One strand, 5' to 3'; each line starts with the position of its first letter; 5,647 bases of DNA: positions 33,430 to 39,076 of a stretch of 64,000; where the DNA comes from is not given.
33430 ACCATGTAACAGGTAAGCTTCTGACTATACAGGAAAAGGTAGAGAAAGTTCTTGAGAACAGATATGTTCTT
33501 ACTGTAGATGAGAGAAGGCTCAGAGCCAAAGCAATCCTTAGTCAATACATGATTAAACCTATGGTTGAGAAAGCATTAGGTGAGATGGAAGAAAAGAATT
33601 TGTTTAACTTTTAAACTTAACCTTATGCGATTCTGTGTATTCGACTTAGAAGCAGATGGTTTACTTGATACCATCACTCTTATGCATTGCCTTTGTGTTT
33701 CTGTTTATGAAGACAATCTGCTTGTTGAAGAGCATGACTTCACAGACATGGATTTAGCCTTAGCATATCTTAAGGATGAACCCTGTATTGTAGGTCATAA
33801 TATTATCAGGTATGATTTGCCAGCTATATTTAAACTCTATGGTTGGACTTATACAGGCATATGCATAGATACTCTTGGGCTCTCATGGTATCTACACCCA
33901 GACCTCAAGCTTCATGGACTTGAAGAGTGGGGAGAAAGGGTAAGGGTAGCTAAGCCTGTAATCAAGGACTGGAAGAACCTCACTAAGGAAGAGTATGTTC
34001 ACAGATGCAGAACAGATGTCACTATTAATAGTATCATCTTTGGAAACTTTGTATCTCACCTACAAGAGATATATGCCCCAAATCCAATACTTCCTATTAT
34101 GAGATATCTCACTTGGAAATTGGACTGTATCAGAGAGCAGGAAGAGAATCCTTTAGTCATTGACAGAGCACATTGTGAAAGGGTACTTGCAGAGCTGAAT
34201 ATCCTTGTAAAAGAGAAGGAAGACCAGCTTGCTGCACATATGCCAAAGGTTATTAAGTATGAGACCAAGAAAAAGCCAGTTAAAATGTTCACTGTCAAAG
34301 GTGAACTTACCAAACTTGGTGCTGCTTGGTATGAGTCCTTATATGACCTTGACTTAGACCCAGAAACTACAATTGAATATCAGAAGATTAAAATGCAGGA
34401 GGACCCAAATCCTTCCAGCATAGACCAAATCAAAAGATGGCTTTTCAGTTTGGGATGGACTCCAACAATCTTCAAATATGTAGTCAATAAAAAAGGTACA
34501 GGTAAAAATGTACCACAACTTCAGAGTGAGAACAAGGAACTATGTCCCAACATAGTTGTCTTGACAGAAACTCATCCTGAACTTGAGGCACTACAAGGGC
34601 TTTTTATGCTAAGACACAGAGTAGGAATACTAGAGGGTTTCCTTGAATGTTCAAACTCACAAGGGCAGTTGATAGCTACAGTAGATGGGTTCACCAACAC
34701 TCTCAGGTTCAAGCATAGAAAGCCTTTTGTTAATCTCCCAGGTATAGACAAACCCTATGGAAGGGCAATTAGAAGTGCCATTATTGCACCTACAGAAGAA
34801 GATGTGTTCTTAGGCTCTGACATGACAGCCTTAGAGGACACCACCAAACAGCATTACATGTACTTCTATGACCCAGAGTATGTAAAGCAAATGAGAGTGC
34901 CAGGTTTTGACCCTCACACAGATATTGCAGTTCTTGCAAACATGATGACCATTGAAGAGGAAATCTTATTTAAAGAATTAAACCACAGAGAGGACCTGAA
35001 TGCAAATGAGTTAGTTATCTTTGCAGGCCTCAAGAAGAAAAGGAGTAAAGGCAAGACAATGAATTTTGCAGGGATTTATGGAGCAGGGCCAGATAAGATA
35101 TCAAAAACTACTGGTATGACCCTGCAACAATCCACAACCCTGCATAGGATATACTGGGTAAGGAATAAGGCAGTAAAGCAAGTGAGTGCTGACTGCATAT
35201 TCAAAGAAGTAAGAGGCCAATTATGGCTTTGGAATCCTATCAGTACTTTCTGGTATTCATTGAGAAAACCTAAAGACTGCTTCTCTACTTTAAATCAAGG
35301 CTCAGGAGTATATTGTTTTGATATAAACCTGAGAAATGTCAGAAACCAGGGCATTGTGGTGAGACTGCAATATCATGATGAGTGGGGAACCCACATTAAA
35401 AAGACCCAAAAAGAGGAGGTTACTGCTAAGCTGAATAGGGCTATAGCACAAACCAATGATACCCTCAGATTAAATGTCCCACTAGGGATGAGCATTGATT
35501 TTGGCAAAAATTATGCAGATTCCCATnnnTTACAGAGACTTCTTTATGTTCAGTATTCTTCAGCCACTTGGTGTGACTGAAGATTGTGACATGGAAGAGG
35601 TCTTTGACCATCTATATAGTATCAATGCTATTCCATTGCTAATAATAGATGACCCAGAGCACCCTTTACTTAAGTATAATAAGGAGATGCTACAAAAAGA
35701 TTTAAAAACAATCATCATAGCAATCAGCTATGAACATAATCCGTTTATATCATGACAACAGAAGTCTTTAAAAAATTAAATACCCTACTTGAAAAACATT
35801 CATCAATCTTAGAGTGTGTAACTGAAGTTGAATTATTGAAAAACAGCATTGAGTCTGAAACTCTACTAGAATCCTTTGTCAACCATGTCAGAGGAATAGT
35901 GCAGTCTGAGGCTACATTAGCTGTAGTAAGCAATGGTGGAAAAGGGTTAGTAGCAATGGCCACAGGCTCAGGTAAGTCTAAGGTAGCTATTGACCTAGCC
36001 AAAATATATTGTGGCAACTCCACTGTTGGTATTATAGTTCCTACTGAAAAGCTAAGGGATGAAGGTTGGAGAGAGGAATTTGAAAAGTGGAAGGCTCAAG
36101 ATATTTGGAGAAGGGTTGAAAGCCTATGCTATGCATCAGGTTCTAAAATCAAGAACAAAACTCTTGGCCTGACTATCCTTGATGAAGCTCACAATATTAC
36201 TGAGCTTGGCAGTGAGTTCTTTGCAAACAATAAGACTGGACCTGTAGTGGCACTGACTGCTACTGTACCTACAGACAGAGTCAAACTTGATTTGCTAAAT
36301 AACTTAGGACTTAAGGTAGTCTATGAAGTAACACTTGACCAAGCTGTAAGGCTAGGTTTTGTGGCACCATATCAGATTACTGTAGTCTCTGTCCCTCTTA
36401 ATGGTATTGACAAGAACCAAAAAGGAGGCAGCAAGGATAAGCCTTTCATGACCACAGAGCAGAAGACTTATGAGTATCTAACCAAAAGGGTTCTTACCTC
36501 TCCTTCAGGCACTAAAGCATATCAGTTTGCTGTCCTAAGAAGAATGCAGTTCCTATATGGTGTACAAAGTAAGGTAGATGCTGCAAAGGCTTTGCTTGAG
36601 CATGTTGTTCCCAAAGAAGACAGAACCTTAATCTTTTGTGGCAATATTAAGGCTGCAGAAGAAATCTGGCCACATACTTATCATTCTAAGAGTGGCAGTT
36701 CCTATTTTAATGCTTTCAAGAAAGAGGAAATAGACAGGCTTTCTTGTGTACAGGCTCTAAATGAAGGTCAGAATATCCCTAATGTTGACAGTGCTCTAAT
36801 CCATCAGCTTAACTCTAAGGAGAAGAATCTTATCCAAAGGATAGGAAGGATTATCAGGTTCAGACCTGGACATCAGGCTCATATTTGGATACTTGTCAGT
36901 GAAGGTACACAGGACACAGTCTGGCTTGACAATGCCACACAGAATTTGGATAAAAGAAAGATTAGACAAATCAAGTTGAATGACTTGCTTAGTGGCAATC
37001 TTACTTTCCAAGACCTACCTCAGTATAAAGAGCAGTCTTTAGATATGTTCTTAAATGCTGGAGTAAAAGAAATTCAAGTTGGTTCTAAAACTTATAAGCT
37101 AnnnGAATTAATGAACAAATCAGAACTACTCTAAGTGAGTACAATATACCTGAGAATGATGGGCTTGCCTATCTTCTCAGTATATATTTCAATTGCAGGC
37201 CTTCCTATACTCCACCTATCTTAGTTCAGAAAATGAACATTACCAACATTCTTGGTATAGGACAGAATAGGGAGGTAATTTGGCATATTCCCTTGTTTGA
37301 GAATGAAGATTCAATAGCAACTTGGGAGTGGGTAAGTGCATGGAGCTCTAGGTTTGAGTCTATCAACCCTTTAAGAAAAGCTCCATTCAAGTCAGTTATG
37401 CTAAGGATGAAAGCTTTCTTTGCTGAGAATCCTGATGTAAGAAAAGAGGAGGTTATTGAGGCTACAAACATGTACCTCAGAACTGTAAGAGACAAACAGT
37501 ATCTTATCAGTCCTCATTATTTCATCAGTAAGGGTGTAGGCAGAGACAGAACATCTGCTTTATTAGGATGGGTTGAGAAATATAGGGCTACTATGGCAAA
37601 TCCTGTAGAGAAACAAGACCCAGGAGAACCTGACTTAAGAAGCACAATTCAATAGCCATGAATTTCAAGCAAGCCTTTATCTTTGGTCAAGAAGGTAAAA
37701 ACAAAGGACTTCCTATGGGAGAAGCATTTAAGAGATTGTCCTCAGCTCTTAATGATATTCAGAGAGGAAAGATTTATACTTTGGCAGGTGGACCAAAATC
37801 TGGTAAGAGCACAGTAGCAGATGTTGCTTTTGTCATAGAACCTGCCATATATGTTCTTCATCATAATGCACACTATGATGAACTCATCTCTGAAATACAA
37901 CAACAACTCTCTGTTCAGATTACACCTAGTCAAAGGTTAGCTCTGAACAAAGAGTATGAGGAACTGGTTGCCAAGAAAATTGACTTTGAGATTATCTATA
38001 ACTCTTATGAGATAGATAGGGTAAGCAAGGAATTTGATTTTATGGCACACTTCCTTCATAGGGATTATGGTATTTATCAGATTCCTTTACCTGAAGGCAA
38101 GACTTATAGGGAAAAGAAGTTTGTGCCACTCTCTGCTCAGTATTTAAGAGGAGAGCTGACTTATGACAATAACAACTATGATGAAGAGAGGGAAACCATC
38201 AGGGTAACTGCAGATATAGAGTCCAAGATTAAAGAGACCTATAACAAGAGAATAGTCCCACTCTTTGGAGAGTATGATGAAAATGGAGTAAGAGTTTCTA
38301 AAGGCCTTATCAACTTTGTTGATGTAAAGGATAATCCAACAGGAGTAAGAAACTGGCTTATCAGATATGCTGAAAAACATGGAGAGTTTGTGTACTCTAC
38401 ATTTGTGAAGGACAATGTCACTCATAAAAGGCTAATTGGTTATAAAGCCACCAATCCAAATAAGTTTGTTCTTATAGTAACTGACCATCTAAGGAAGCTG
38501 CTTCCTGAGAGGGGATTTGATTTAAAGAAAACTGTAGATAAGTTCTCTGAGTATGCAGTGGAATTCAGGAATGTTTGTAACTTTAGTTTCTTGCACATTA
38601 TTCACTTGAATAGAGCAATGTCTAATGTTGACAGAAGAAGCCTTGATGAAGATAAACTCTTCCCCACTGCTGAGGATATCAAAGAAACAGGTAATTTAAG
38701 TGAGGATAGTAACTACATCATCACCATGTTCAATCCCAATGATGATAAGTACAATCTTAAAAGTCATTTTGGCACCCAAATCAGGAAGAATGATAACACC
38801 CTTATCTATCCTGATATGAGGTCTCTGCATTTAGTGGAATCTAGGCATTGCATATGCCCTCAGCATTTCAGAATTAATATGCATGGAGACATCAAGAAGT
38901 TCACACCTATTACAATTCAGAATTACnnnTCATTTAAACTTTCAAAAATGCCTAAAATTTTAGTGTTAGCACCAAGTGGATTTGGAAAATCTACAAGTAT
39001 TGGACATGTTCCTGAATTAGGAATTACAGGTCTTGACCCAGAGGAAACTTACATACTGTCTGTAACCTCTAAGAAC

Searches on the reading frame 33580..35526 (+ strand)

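Call 9: search_protein_families(library=phrogs, proteins=[window:33580-35526:+], max_evalue=0.001)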
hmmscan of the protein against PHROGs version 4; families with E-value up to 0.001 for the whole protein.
window:33580-35526:+ (649 aa): 4 families
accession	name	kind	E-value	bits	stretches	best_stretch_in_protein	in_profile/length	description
phrog_17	-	DNA, RNA and nucleotide metabolism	1.4e-89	302.6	1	14-648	668-1233/1445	DNA polymerase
phrog_15971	-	DNA, RNA and nucleotide metabolism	4.9e-09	36.8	0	485-649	209-376/376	DNA polymerase I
phrog_2573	-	DNA, RNA and nucleotide metabolism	2.7e-07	31.1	1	396-535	4-133/336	DNA polymerase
phrog_403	-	DNA, RNA and nucleotide metabolism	2.8e-06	27.5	1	52-129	126-207/321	DNA polymerase exonuclease subunit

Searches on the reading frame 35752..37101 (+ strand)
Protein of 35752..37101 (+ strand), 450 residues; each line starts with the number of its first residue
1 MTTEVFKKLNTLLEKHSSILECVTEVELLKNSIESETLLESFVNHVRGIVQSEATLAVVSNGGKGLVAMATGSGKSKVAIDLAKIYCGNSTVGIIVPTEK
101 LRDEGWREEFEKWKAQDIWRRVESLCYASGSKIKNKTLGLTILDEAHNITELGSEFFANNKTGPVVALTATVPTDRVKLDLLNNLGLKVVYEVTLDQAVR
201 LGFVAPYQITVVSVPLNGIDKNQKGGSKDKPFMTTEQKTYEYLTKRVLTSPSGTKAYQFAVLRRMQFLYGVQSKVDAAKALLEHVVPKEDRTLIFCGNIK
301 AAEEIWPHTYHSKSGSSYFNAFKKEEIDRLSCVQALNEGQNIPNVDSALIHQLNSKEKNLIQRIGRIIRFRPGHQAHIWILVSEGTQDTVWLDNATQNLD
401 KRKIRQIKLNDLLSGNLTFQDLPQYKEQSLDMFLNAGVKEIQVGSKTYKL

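Call 9: search_protein_families(library=phrogs, proteins=[window:35752-37101:+], max_evalue=0.001)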
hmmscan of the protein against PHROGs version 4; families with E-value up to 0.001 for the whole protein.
window:35752-37101:+ (450 aa): 2 families
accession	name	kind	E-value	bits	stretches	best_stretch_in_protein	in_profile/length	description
phrog_16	-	DNA, RNA and nucleotide metabolism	3e-33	116.1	1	60-386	288-590/986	DNA helicase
phrog_62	-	DNA, RNA and nucleotide metabolism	1.6e-05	23.6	1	58-115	708-764/1881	DNA helicase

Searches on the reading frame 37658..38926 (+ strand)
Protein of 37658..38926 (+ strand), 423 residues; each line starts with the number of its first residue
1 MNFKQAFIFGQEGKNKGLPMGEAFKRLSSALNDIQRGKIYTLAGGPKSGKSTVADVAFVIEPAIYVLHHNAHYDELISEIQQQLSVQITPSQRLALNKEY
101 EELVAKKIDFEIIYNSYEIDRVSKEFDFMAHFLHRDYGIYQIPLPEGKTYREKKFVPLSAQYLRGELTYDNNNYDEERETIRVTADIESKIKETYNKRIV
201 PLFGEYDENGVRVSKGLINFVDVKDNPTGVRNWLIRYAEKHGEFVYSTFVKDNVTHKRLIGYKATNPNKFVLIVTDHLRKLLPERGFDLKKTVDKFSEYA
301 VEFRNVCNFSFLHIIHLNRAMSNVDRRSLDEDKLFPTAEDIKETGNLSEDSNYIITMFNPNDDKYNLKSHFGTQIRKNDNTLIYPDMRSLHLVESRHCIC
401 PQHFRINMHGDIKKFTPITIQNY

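Call 9: search_protein_families(library=phrogs, proteins=[window:37658-38926:+], max_evalue=0.001)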
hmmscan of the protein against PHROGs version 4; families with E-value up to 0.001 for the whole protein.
window:37658-38926:+ (423 aa): 4 families
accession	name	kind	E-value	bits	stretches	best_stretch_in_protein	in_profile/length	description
phrog_15558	-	unknown function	3.9e-135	452.1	1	1-420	1-402/403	-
phrog_19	-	DNA, RNA and nucleotide metabolism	2.1e-07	31.2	0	272-378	460-558/621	DnaB-like replicative helicase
phrog_243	-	DNA, RNA and nucleotide metabolism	2e-05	24.7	0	12-54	10-52/273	DnaB-like replicative helicase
phrog_239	-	DNA, RNA and nucleotide metabolism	5.3e-05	23.3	0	17-55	338-376/801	DNA primase/helicase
